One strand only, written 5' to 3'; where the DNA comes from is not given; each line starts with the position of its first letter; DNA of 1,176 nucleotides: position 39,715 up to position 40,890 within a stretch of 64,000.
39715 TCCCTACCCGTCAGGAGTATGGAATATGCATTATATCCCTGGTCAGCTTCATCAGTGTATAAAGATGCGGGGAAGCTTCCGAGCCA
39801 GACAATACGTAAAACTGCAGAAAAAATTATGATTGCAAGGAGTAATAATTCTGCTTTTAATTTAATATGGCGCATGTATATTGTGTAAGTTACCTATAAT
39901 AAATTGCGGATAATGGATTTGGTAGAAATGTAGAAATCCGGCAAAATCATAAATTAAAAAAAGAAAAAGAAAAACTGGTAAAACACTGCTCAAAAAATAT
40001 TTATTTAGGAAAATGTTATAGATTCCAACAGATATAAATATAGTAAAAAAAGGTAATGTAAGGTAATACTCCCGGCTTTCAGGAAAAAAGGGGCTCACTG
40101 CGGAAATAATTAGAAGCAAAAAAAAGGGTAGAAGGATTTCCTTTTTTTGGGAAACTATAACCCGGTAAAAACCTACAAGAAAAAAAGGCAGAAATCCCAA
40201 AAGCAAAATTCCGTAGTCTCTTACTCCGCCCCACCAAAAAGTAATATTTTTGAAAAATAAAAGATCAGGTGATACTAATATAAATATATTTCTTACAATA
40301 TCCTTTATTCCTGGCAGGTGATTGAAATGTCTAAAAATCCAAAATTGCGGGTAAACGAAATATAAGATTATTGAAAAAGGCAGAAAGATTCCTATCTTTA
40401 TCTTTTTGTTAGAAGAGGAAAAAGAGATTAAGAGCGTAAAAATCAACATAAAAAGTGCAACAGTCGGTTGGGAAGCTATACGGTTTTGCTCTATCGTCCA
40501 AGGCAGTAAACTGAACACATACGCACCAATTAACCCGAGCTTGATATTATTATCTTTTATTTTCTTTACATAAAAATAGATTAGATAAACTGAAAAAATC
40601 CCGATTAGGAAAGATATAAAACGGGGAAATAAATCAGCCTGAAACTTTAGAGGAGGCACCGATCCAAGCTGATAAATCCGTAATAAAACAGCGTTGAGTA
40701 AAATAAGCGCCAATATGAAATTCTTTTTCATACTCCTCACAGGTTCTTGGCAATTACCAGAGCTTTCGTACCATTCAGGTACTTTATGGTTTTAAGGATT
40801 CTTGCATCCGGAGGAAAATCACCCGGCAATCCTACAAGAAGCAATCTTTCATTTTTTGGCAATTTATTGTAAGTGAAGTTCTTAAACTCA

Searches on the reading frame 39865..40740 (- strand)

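Call 40: search_protein_families(library=pfam, proteins=[window:39865-40740:-], max_evalue=0.001)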
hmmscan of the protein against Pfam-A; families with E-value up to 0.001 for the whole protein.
window:39865-40740:- (292 aa): 0 families

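Call 72: search_protein_families(library=pfam, proteins=[window:39865-40740:-], max_evalue=0.01)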
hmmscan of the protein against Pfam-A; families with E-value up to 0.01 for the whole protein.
window:39865-40740:- (292 aa): 1 family
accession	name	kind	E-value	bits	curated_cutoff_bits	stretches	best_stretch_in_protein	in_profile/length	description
PF12263.13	DUF3611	-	0.0088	16.4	27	0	93-138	27-72/175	Protein of unknown function (DUF3611)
